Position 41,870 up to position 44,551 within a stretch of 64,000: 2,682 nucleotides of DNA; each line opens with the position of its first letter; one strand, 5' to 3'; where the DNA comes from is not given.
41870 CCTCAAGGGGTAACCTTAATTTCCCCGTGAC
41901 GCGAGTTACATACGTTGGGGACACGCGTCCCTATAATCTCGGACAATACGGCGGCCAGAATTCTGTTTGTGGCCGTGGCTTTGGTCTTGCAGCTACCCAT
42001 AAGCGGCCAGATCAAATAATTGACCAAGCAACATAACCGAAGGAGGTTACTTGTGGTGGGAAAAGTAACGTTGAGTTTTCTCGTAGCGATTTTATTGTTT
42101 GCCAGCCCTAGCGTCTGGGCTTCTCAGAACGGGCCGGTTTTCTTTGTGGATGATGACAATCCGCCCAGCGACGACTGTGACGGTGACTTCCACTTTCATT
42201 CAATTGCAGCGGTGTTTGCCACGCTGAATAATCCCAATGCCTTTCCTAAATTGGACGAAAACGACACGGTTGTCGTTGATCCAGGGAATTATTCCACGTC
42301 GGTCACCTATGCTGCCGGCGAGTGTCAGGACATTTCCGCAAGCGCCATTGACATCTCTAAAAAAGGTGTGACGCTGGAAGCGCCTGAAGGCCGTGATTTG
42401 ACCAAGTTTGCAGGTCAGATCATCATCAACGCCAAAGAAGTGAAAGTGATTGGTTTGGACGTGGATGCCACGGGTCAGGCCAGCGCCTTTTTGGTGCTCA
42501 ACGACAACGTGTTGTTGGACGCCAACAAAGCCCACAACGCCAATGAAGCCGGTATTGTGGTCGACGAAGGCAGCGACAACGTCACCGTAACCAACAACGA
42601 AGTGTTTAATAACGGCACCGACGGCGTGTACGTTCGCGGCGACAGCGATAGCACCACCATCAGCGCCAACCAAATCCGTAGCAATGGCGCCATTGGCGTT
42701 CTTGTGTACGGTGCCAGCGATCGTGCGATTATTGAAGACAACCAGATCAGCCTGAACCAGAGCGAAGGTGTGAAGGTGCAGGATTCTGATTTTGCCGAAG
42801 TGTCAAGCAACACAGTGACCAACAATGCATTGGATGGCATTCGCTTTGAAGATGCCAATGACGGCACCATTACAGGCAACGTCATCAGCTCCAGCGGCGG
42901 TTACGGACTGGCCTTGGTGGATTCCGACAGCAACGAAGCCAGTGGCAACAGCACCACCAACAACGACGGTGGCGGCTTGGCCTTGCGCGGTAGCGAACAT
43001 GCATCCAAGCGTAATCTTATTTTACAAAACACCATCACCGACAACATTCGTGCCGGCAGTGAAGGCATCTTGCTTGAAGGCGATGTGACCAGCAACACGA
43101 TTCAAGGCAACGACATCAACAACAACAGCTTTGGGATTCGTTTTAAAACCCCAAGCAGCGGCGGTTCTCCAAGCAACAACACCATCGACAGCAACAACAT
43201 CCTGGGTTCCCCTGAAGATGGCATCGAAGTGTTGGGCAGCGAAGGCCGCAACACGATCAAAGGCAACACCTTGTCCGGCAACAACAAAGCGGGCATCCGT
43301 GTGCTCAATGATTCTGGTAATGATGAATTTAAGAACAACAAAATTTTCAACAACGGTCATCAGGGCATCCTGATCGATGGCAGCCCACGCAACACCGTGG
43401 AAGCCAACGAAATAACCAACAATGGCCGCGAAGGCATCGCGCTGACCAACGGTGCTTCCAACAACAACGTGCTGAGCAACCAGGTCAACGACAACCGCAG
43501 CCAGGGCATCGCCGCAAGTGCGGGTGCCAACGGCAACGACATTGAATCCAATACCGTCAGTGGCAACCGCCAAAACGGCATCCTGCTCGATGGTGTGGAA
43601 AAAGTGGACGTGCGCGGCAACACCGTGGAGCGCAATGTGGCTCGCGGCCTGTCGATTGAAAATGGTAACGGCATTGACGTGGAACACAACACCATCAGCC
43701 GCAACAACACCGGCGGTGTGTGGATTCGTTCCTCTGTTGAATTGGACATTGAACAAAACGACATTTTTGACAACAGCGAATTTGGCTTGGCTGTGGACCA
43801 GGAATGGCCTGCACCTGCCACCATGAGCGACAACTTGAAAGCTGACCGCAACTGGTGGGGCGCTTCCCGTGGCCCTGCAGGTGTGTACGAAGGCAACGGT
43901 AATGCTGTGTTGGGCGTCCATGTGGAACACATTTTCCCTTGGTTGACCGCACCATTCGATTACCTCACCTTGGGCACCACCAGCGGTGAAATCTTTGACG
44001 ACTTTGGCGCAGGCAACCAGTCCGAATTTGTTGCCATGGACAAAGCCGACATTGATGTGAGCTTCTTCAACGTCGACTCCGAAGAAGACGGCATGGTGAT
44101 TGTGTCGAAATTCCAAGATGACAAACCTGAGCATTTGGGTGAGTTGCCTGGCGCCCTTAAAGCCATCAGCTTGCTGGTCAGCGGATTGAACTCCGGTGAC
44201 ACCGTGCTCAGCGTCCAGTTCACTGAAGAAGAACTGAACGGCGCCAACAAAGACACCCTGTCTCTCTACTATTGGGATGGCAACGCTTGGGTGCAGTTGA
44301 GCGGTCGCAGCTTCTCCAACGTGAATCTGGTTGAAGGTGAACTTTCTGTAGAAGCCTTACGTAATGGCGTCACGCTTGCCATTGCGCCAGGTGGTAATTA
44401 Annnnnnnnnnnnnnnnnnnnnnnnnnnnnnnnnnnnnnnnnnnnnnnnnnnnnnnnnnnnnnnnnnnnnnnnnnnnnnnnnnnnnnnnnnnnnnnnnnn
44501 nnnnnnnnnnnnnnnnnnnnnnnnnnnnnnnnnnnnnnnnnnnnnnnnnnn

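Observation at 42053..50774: Three tandem paralogous secreted right-handed beta-helix proteins with shared, unannotated junction motifs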

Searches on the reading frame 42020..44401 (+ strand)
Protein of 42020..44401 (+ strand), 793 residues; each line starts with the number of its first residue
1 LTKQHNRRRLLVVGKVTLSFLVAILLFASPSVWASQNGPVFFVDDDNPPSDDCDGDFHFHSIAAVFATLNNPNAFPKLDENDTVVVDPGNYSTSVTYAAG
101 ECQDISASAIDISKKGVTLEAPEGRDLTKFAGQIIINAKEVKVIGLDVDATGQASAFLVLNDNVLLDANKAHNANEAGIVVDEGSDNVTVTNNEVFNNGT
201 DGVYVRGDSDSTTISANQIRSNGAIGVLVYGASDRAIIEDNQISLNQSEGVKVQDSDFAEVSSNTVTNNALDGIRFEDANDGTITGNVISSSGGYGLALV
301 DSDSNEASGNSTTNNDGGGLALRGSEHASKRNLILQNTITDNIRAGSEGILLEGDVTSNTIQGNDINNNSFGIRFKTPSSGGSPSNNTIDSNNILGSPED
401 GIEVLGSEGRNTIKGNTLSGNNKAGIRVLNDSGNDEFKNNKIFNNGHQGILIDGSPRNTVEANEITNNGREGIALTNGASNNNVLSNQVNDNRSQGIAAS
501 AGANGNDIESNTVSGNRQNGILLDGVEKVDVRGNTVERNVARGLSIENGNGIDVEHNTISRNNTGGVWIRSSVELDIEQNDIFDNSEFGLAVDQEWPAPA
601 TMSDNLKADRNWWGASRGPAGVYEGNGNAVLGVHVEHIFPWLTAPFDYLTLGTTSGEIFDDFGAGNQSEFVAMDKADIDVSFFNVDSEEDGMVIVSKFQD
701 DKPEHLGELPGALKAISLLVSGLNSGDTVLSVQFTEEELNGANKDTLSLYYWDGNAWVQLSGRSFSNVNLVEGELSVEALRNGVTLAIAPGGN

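Call 3: search_protein_families(library=pfam, proteins=[window:42020-44401:+], max_evalue=0.01)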
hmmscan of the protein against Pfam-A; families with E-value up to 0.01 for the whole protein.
window:42020-44401:+ (793 aa): 2 families
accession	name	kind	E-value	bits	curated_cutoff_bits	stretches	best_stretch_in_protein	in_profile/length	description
PF13229.12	Beta_helix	-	1e-66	223.9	25.9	5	385-513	32-158/158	Right handed beta helix region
PF05048.19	NosD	-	4.1e-59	200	23.6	5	233-374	46-177/212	Periplasmic copper-binding protein (NosD)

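Call 4: search_protein_families(library=ncbifam, proteins=[window:42020-44401:+], max_evalue=0.01)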
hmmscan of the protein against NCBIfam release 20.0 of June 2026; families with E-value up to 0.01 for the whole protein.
window:42020-44401:+ (793 aa): 3 families
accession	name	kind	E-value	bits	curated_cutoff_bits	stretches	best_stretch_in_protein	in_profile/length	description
TIGR03804.1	para_beta_helix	repeat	1.5e-39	133.4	19.45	9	425-470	1-44/44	parallel beta-helix repeat protein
TIGR04247.1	NosD_copper_fam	subfamily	4.8e-29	101.1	300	3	157-423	24-287/377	nitrous oxide reductase family maturation protein NosD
NF038177.1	epimerase_AlgG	equivalog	7.4e-07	28.2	700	1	164-226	333-394/519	mannuronan 5-epimerase AlgG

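Call 14: find_homologous_proteins(query=window:42020-44398:+, max_evalue=0.00001)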
Query window:42020-44398:+ (793 aa): 46 proteins with E <= 0.00001 among 8000 candidates.
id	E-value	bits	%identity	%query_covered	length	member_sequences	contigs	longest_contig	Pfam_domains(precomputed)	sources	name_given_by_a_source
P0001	0.0e+0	1525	88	99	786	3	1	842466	PF13229.13,PF05048.20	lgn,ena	-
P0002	0.0e+0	1515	88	99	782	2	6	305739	PF13229.13,PF05048.20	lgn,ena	-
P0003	0.0e+0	1026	64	99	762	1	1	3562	PF13229.13,PF05048.20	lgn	-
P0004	9.9e-282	955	59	99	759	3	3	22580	PF13229.13,PF05048.20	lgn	-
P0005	2.2e-273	927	57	100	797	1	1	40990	PF13229.13,PF05048.20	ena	-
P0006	1.1e-155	538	41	95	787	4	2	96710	PF13229.13,PF05048.20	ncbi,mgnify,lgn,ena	mgnify:CR=1 FL=1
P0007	1.2e-148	515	38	97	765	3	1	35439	PF13229.13,PF05048.20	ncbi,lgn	-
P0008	8.1e-139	482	38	100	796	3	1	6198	PF13229.13,PF05048.20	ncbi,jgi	-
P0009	4.0e-22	96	26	54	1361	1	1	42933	PF13229.13,PF22842.4,PF05048.20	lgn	-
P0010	1.8e-19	87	25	60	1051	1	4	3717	PF13229.13,PF05048.20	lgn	-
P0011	1.9e-18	84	30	52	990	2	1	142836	PF07495.20,PF13229.13,PF19077.7,PF05048.20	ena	-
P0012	2.9e-18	84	30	37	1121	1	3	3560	PF13229.13,PF07602.18,PF01095.26,PF22842.4,PF05048.20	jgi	-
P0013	4.6e-18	83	28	57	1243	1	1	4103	PF13229.13,PF18962.8,PF22842.4,PF05048.20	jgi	-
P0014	1.1e-17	82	28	32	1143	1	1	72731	PF13229.13,PF05048.20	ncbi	-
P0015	2.9e-16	77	28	39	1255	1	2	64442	PF13229.13,PF05048.20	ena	-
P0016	4.3e-16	76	28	43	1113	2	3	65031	PF13229.13,PF01094.35,PF13458.13,PF05048.20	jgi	jgi:parallel beta-helix repeat protein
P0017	4.8e-15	73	29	44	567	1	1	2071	PF13229.13,PF07602.18,PF05048.20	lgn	-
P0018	1.1e-14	72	25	50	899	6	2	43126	PF13229.13,PF13240.12,PF06439.19,PF13248.12,PF05048.20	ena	-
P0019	5.1e-14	69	32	39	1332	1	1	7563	PF13229.13,PF00801.27,PF19077.7,PF05048.20,PF18911.7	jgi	jgi:parallel beta-helix repeat protein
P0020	2.1e-12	64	30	51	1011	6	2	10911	PF13229.13,PF05048.20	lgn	-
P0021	1.1e-11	62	28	40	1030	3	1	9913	PF13229.13,PF05048.20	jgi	jgi:parallel beta-helix repeat protein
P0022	9.7e-11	59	27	54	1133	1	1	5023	PF13229.13,PF12708.13,PF22842.4,PF05048.20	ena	-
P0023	1.6e-10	58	30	33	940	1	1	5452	PF13229.13,PF08534.17,PF13905.13,PF00578.28,PF05048.20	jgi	-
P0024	2.7e-10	57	31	31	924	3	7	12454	PF13229.13,PF12708.13,PF05048.20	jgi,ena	-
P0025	4.0e-10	57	32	20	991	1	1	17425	PF13229.13,PF05048.20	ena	-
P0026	4.5e-10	56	28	58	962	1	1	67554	PF13229.13,PF05048.20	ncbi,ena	-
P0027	5.4e-10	56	28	35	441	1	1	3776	PF13229.13,PF05048.20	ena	-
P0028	5.6e-10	56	25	35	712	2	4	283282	PF13229.13,PF13240.12,PF12708.13,PF05048.20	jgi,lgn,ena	-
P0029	1.3e-9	55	27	34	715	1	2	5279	PF13229.13,PF13240.12,PF13248.12,PF05048.20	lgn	-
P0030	4.6e-9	53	26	64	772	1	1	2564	PF13229.13,PF05048.20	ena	-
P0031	2.3e-8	51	24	64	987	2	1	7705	PF13229.13,PF05048.20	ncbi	-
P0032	3.5e-8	50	32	27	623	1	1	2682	PF13229.13,PF05048.20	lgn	-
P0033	7.9e-8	49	28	38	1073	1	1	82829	PF13229.13,PF12708.13,PF07602.18,PF05048.20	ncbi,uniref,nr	ncbi:NosD domain-containing protein [Methanolobus bombayensis]|uniref:NosD domain-containing protein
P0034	1.0e-7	49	28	48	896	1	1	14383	PF13229.13,PF05048.20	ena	-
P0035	1.1e-7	49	29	23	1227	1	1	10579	PF13229.13,PF05048.20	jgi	-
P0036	1.4e-7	48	26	48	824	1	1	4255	PF13229.13,PF05048.20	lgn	-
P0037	1.6e-7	48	29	34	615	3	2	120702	PF13229.13,PF05048.20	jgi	jgi:parallel beta-helix repeat protein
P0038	4.1e-7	47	33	25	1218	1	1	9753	PF13229.13,PF00801.27,PF05048.20,PF18911.7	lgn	-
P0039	4.9e-7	46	28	24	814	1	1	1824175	PF13229.13,PF05048.20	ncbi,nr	ncbi:MAG: right-handed parallel beta-helix repeat-containing protein [Thermoplasmatales archaeon]|nr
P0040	9.1e-7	46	28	29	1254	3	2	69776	PF13229.13,PF07705.18,PF05048.20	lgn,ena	-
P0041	9.4e-7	45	24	58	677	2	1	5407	PF13229.13,PF05048.20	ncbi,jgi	ncbi:MAG: right-handed parallel beta-helix repeat-containing protein [Candidatus Hodarchaeales archa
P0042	1.9e-6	44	31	37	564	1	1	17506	PF13229.13,PF07705.18,PF05048.20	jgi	-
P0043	3.9e-6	43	32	22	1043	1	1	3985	PF13229.13,PF05048.20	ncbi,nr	ncbi:MAG: right-handed parallel beta-helix repeat-containing protein, partial [Thermoplasmatales arc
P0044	4.4e-6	43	30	20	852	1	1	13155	PF13229.13,PF12708.13,PF05048.20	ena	-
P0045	4.7e-6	43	29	47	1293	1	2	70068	PF13229.13,PF22352.3,PF00801.27,PF18884.6,PF05048.20,PF18911.7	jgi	jgi:parallel beta-helix repeat protein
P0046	5.8e-6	43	32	31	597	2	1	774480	PF13229.13,PF05048.20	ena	-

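Call 16: list_cluster_members(proteins=[P0006, P0007, P0008, P0001, P0005])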
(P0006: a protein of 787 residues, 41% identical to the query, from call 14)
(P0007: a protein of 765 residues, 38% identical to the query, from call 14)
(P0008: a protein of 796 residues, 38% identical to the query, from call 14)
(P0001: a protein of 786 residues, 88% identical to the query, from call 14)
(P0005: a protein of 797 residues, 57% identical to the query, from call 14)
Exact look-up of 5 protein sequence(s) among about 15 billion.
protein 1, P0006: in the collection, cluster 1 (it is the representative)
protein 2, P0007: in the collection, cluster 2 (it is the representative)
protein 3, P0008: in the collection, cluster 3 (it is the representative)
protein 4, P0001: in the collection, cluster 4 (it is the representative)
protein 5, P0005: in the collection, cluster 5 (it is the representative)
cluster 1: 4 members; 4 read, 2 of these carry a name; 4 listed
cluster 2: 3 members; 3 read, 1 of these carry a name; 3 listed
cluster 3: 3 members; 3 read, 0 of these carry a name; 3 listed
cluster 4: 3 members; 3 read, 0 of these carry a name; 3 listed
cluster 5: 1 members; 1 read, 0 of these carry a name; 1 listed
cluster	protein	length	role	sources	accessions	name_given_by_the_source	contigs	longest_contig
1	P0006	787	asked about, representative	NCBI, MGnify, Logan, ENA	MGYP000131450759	CR=1 FL=1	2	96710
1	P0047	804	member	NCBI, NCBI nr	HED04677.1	MAG TPA: hypothetical protein ENI60_07955 [Candidatus Fraserbacteria bacterium] | hypothetical protein [Candidatus Fraserbacteria bacterium]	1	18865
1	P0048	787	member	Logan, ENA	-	-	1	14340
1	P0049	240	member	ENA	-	-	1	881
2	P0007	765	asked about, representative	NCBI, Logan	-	-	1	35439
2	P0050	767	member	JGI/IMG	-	parallel beta-helix repeat protein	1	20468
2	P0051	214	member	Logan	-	-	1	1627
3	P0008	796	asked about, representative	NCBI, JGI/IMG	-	-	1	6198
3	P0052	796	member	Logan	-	-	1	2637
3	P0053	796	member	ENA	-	-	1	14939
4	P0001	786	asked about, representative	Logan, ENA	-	-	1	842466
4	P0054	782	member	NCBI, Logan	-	-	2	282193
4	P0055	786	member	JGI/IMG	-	-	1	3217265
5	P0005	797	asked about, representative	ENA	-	-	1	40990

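Call 18: find_encoding_contigs(protein=P0001, flank=10000, max_places=3)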
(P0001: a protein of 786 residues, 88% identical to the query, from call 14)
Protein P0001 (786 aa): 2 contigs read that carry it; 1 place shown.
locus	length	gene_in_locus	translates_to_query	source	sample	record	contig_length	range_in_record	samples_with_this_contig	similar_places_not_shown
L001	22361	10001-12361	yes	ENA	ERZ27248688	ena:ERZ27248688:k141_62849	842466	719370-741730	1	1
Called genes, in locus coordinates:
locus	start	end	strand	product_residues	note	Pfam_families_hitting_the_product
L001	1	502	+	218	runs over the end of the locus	PF03006:HlyIII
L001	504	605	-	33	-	-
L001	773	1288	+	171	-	-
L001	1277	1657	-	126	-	-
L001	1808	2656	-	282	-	PF04397:LytTR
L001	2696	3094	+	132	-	PF04439:Adenyl_transf, PF01909:NTP_transf_2, PF18765:Polbeta (weak)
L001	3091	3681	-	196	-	PF02517:Rce1-like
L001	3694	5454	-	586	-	PF00694:Aconitase_C, PF00330:Aconitase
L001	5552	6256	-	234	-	PF04654:DUF599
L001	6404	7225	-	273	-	-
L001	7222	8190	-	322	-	PF00753:Lactamase_B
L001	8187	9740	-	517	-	PF00501:AMP-binding, PF13193:AMP-binding_C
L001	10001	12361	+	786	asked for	PF05048:NosD, PF13229:Beta_helix, PF05048:NosD, PF13229:Beta_helix, PF05048:NosD, PF13229:Beta_helix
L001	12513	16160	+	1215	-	PF05048:NosD (weak), PF13229:Beta_helix, PF05048:NosD, PF13229:Beta_helix, PF05048:NosD, PF13229:Beta_helix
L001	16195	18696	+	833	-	PF13229:Beta_helix (weak), PF05048:NosD, PF13229:Beta_helix, PF05048:NosD, PF13229:Beta_helix, PF05048:NosD, PF13229:Beta_helix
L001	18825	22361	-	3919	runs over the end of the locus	PF17963:Big_9, PF17803:Cadherin_4, PF17892:Cadherin_5, PF17963:Big_9, PF17803:Cadherin_4, PF17892:Cadherin_5, PF17963:Big_9, PF17803:Cadherin_4, +58 more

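Call 20: find_encoding_contigs(protein=P0006, flank=10000, max_places=2)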
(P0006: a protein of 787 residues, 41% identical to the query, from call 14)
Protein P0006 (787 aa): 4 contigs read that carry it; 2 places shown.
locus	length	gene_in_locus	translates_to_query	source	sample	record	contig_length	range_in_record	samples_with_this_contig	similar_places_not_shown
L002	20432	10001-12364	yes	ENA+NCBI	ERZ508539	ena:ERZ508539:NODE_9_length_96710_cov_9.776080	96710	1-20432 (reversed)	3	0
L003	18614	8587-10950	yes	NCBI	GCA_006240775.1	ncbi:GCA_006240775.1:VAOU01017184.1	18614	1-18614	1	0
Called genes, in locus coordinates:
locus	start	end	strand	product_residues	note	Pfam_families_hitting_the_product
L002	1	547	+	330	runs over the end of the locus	PF01661:Macro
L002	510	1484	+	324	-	PF14487:DarT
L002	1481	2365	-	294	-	PF02569:Pantoate_ligase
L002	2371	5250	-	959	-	PF01433:Peptidase_M1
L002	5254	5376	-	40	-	-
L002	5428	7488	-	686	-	PF00270:DEAD, PF04851:ResIII, PF00271:Helicase_C, PF16124:RecQ_Zn_bind, PF09382:RQC, PF00570:HRDC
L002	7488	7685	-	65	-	-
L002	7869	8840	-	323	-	PF00753:Lactamase_B, PF23023:Anti-Pycsar_Apyc1 (faint)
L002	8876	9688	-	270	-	PF01936:NYN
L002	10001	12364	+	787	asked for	PF05048:NosD, PF13229:Beta_helix, PF05048:NosD, PF13229:Beta_helix, PF05048:NosD, PF13229:Beta_helix, PF05048:NosD (weak)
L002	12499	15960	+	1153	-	PF05048:NosD, PF13229:Beta_helix, PF05048:NosD, PF13229:Beta_helix, PF05048:NosD, PF13229:Beta_helix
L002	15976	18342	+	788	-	PF05048:NosD, PF13229:Beta_helix, PF05048:NosD, PF13229:Beta_helix, PF05048:NosD, PF13229:Beta_helix, PF05048:NosD, PF13229:Beta_helix, +1 more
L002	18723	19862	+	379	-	PF02771:Acyl-CoA_dh_N, PF02770:Acyl-CoA_dh_M, PF00441:Acyl-CoA_dh_1, PF08028:Acyl-CoA_dh_2, PF22924:ACOX_C_alpha1 (weak)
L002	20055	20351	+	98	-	PF03811:Zn_ribbon_InsA (weak)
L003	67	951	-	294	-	PF02569:Pantoate_ligase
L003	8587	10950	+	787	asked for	PF05048:NosD, PF13229:Beta_helix, PF05048:NosD, PF13229:Beta_helix, PF05048:NosD, PF13229:Beta_helix, PF05048:NosD (weak)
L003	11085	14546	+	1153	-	PF05048:NosD, PF13229:Beta_helix, PF05048:NosD, PF13229:Beta_helix, PF05048:NosD, PF13229:Beta_helix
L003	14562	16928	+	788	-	PF05048:NosD, PF13229:Beta_helix, PF05048:NosD, PF13229:Beta_helix, PF05048:NosD, PF13229:Beta_helix, PF05048:NosD (weak)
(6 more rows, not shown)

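Call 21: find_encoding_contigs(protein=P0007, flank=10000, max_places=2)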
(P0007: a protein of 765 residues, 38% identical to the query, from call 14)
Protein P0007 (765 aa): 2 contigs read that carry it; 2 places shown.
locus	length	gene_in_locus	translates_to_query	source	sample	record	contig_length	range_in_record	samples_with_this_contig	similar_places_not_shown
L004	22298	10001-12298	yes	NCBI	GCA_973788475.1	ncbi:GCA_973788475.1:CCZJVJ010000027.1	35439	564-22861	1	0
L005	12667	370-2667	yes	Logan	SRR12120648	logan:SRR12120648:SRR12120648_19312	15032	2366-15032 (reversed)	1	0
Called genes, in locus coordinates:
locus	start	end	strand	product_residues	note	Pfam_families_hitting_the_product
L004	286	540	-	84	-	-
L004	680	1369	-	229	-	PF00027:cNMP_binding, PF13545:HTH_Crp_2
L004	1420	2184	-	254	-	PF00106:adh_short, PF08659:KR, PF13561:adh_short_C2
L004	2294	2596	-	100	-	PF00583:Acetyltransf_1, PF13420:Acetyltransf_4 (weak)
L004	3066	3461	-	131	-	-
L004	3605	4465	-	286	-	PF00892:EamA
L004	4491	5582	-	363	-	PF21016:RlmN_N, PF04055:Radical_SAM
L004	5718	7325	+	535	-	PF04286:DUF445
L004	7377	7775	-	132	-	PF00903:Glyoxalase, PF12681:Glyoxalase_2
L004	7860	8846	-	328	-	PF00753:Lactamase_B, PF23023:Anti-Pycsar_Apyc1 (faint), PF12706:Lactamase_B_2 (faint), PF21221:B_lactamase-like_C (faint)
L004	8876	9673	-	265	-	PF01936:NYN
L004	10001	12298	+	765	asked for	PF05048:NosD, PF13229:Beta_helix, PF05048:NosD, PF13229:Beta_helix, PF05048:NosD, PF13229:Beta_helix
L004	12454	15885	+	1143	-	PF05048:NosD, PF13229:Beta_helix, PF05048:NosD, PF13229:Beta_helix, PF05048:NosD, PF13229:Beta_helix, PF05048:NosD, PF13229:Beta_helix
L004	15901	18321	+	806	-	PF05048:NosD, PF13229:Beta_helix, PF05048:NosD, PF13229:Beta_helix, PF05048:NosD, PF13229:Beta_helix, PF05048:NosD, PF13229:Beta_helix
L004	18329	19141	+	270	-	PF01636:APH, PF19974:TCAD9 (weak), PF01163:RIO1 (faint)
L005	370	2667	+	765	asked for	PF05048:NosD, PF13229:Beta_helix, PF05048:NosD, PF13229:Beta_helix, PF05048:NosD, PF13229:Beta_helix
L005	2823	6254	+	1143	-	PF05048:NosD, PF13229:Beta_helix, PF05048:NosD, PF13229:Beta_helix, PF05048:NosD, PF13229:Beta_helix, PF05048:NosD, PF13229:Beta_helix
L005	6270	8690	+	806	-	PF05048:NosD, PF13229:Beta_helix, PF05048:NosD, PF13229:Beta_helix, PF05048:NosD, PF13229:Beta_helix, PF05048:NosD, PF13229:Beta_helix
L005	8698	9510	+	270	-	PF01636:APH, PF19974:TCAD9 (weak), PF01163:RIO1 (faint)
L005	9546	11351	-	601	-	PF18998:Flg_new_2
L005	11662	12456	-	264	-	-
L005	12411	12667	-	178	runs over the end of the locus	-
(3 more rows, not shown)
